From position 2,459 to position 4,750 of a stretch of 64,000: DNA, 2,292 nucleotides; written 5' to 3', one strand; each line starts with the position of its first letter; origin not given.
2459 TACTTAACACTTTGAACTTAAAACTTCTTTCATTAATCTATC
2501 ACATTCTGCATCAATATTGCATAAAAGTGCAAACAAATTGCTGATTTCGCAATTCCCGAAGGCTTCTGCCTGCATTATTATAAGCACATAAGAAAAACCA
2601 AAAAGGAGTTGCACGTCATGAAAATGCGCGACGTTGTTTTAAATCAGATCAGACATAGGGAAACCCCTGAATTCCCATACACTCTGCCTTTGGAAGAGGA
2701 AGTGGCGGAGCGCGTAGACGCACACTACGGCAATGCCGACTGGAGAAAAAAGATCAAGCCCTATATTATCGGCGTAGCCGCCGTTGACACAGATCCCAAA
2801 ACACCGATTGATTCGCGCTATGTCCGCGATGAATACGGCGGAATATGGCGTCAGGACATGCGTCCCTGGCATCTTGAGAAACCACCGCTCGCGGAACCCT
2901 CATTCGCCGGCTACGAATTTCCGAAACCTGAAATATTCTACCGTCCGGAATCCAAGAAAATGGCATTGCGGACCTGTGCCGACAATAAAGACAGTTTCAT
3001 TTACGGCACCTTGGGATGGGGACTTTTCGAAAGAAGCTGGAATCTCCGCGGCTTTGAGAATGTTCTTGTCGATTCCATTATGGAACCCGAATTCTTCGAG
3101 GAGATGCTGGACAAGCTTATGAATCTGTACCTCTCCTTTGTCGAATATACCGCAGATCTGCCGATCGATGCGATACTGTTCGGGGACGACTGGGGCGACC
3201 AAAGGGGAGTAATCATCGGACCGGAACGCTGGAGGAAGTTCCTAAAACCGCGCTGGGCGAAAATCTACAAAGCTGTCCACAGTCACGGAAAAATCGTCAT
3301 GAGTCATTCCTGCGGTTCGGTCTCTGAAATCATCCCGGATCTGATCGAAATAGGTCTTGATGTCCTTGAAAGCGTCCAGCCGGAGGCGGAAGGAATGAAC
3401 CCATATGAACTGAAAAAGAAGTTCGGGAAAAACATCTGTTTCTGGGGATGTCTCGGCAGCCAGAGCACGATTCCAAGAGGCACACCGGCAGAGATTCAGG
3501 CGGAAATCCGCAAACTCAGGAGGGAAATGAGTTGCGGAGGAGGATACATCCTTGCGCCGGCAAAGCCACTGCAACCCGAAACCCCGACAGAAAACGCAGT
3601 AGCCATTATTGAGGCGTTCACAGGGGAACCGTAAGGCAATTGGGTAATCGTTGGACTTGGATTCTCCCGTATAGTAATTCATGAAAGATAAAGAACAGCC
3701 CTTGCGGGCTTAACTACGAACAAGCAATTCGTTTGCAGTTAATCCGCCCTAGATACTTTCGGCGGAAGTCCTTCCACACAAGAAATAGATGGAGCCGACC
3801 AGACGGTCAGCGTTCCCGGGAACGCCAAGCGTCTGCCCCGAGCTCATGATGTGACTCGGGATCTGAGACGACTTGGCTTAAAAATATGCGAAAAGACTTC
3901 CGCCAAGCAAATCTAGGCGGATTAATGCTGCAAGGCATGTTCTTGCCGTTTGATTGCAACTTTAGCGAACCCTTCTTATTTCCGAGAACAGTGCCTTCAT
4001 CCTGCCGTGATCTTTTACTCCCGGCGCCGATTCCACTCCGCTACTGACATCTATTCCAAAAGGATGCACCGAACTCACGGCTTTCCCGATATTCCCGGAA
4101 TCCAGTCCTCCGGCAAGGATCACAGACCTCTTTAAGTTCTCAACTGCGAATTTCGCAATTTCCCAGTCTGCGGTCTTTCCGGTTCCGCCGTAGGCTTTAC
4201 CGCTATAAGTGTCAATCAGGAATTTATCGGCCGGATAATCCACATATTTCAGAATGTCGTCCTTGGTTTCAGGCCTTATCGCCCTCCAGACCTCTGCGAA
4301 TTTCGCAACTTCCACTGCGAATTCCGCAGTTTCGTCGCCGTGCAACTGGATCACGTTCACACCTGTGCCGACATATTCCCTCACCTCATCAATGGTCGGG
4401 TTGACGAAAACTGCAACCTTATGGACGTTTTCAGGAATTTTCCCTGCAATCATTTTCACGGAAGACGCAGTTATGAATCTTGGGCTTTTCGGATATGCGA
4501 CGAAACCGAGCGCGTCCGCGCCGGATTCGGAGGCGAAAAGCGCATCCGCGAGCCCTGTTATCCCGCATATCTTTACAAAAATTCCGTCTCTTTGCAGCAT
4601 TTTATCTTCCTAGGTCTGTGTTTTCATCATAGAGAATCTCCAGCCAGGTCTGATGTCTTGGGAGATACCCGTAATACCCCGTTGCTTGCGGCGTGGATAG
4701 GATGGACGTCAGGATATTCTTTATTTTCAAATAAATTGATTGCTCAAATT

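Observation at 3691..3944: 179-bp MITE-like element inserted at TTAA inside a palindromic intergenic repeat, with an intact copy as the empty site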

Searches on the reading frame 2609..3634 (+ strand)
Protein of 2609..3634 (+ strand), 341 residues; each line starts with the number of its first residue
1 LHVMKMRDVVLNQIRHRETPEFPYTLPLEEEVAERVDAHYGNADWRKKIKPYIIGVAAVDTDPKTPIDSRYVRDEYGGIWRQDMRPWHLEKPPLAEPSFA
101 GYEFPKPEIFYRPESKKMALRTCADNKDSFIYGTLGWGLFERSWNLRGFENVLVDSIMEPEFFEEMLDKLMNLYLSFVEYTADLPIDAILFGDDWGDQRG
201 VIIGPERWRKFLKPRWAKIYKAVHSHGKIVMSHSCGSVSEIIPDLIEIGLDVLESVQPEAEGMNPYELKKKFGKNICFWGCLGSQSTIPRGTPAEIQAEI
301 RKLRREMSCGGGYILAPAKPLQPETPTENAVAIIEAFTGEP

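Call 12: find_encoding_contigs(protein=window:2609-3634:+, flank=10000, max_places=10)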
Protein window:2609-3634:+ (341 aa): no gene with exactly this product is on record in the collection.

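Call 45: find_encoding_contigs(protein=window:2618-3634:+, flank=6000, max_places=8)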
Protein window:2618-3634:+ (338 aa): no gene with exactly this product is on record in the collection.
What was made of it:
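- Tried and rejected: The upstream uroporphyrinogen-decarboxylase-like protein is not on record with either start codon tried (calls 12, 45).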

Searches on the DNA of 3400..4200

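Call 4: search_rna_families(source=window, start=3400, end=4200, threshold=evalue, max_evalue=10, show_alignments=3)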
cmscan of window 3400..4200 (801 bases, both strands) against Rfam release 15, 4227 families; matches with E-value up to 10: 3.
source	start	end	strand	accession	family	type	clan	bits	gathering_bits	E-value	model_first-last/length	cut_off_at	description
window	3799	3836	-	RF00698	mir-489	Gene; miRNA;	-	14.9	61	8.6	1-84/84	no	mir-489 microRNA precursor family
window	3696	3764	-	RF04063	MIR2629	Gene; miRNA;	-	13.9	60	3.3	1-66/66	no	MIR2629 microRNA precursor family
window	3787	3839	-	RF00023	tmRNA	Gene;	CL00001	5.8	47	5.9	1-374/374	no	transfer-messenger RNA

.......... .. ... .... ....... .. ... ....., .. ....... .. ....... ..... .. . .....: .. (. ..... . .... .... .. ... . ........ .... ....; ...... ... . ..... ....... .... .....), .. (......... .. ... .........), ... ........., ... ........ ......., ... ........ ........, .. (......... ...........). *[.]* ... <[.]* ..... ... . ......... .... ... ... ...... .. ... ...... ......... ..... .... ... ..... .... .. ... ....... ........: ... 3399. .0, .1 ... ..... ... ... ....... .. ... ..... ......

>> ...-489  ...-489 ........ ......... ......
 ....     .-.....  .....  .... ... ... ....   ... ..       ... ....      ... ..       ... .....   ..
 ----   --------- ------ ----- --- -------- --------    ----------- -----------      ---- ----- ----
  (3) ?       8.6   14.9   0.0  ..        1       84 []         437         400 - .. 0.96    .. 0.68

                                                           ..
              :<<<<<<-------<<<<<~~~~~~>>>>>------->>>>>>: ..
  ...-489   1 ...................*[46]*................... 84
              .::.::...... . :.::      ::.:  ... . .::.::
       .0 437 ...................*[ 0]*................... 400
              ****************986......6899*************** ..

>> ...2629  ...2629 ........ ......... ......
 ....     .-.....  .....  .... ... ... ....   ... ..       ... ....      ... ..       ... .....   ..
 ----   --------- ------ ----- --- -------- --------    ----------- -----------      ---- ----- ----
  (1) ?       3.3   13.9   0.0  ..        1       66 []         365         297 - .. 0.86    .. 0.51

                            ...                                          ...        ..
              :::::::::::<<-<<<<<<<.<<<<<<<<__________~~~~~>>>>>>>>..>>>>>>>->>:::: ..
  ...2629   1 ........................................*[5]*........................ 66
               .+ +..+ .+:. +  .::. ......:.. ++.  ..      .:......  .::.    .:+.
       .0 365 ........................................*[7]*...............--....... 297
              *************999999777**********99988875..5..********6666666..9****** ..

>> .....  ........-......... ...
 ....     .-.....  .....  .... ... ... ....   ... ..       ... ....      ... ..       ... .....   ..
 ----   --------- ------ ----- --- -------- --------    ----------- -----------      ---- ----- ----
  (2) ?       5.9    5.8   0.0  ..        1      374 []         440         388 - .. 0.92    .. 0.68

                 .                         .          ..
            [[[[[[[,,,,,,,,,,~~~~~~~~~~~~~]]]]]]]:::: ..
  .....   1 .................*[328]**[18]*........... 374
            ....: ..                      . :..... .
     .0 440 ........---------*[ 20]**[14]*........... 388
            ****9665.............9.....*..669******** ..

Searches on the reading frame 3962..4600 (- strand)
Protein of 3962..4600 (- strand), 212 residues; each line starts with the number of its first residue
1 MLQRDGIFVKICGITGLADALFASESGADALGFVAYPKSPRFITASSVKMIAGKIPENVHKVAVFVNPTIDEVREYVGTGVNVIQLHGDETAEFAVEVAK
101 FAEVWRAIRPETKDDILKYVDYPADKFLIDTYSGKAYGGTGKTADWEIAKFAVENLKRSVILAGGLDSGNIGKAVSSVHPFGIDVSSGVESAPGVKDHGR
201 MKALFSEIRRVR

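Call 8: find_encoding_contigs(protein=window:3962-4600:-, flank=10000, max_places=10)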
Protein window:3962-4600:- (212 aa): 2 contigs read that carry it; 1 place shown.
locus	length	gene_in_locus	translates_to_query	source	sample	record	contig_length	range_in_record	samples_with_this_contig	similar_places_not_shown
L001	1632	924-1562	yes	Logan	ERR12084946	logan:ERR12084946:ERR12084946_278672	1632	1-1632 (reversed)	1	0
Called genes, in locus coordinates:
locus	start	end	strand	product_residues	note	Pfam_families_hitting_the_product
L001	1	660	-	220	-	?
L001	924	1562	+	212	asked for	PF00697:PRAI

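Call 38: find_homologous_proteins(query=window:3962-4600:-, max_evalue=1e-30)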
Query window:3962-4600:- (212 aa): 5836 proteins with E <= 1e-30 among 8000 candidates; the best 120 are listed.
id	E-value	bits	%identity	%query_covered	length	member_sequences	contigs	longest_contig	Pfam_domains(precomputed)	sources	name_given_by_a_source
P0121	1.4e-130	451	97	99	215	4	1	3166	PF00697.29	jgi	jgi:phosphoribosylanthranilate isomerase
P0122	1.5e-101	357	76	99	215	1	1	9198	PF00697.29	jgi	jgi:phosphoribosylanthranilate isomerase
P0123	5.0e-100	352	77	97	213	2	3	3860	PF00697.29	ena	-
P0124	1.3e-99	350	77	98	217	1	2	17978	PF00697.29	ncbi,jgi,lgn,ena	ncbi:MAG: phosphoribosylanthranilate isomerase [Victivallales bacterium]|jgi:phosphoribosylanthranil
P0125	1.6e-99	350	75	100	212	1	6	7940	PF00697.29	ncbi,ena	-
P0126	3.3e-99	349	75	100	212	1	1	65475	PF00697.29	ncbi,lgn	-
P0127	2.3e-98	346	75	99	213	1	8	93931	PF00697.29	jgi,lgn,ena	jgi:phosphoribosylanthranilate isomerase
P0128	1.9e-97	343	76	97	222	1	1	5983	PF00697.29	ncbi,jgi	ncbi:MAG: phosphoribosylanthranilate isomerase [Victivallales bacterium]|jgi:phosphoribosylanthranil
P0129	2.9e-97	343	76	98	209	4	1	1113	PF00697.29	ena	-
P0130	3.9e-97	342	75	99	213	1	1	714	PF00697.29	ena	-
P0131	7.3e-97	341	74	99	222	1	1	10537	PF00697.29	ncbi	-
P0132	4.0e-96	339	75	98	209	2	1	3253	PF00697.29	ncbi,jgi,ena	jgi:phosphoribosylanthranilate isomerase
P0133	8.1e-96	338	72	99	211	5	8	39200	PF00697.29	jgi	jgi:phosphoribosylanthranilate isomerase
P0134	9.2e-95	334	75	97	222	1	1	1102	PF00697.29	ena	-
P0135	7.0e-92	325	72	99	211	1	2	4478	PF00697.29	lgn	-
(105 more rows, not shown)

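Call 39: find_encoding_contigs(protein=P0121, flank=5000, max_places=6)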
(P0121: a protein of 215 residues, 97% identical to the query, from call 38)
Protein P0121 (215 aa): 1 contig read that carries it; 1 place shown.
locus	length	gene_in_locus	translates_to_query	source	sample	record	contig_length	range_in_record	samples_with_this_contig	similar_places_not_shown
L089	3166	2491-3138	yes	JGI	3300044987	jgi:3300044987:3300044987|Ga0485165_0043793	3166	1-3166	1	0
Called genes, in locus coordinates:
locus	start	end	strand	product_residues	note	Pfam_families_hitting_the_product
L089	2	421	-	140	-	?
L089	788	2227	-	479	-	PF01590:GAF, PF13185:GAF_2, PF07228:SpoIIE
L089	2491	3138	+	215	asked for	PF00697:PRAI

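Call 40: find_encoding_contigs(protein=P0127, flank=4000, max_places=8)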
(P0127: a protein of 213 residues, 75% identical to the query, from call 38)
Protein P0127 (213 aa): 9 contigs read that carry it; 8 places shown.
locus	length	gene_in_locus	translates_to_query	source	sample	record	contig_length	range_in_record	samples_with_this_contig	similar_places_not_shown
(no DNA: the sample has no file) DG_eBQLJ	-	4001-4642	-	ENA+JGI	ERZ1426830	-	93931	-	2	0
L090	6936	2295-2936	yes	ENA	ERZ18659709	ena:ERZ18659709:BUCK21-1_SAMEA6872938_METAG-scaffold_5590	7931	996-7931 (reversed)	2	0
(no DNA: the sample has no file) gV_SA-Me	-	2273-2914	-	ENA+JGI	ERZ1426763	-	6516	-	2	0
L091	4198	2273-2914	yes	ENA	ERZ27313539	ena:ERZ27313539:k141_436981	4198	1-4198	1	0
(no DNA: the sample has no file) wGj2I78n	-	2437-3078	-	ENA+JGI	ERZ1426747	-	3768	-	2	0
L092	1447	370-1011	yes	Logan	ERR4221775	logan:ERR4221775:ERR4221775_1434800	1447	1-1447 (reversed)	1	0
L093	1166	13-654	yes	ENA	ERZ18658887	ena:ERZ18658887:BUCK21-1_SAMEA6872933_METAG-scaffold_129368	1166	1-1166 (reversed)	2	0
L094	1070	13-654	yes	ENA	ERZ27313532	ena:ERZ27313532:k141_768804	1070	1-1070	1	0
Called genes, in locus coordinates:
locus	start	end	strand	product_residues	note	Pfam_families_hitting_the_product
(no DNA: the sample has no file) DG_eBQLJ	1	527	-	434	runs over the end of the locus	PF00561:Abhydrolase_1, PF12146:Hydrolase_4, PF12697:Abhydrolase_6 (weak), PF00652:Ricin_B_lectin, PF14200:RicinB_lectin_2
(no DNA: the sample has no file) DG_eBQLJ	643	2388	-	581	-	-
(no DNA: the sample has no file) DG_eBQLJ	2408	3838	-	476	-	PF01590:GAF, PF13185:GAF_2, PF07228:SpoIIE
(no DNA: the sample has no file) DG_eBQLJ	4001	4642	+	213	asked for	PF00697:PRAI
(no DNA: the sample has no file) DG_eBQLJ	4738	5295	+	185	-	-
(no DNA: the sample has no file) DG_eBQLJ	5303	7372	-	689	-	PF13089:PP_kinase_N, PF02503:PP_kinase, PF17941:PP_kinase_C_1, PF13091:PLDc_2 (faint), PF13090:PP_kinase_C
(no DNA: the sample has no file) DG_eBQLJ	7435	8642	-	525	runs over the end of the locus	PF02541:Ppx-GppA, PF24391:HD-CE (weak), PF21447:Ppx-GppA_III, PF01966:HD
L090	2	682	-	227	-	?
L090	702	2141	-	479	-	PF13185:GAF_2, PF01590:GAF, PF07228:SpoIIE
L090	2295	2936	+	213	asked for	PF00697:PRAI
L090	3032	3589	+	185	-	-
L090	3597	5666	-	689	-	PF13089:PP_kinase_N, PF02503:PP_kinase, PF17941:PP_kinase_C_1, PF13091:PLDc_2 (faint), PF13090:PP_kinase_C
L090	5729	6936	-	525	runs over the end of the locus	PF02541:Ppx-GppA, PF24391:HD-CE (weak), PF21447:Ppx-GppA_III, PF01966:HD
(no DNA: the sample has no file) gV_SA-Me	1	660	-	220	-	?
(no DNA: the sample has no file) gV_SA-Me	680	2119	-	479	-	PF13185:GAF_2, PF01590:GAF, PF07228:SpoIIE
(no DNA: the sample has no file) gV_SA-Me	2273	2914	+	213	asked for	PF00697:PRAI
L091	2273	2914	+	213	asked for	PF00697:PRAI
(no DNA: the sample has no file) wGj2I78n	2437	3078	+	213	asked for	PF00697:PRAI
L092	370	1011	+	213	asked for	PF00697:PRAI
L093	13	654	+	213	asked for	PF00697:PRAI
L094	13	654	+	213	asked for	PF00697:PRAI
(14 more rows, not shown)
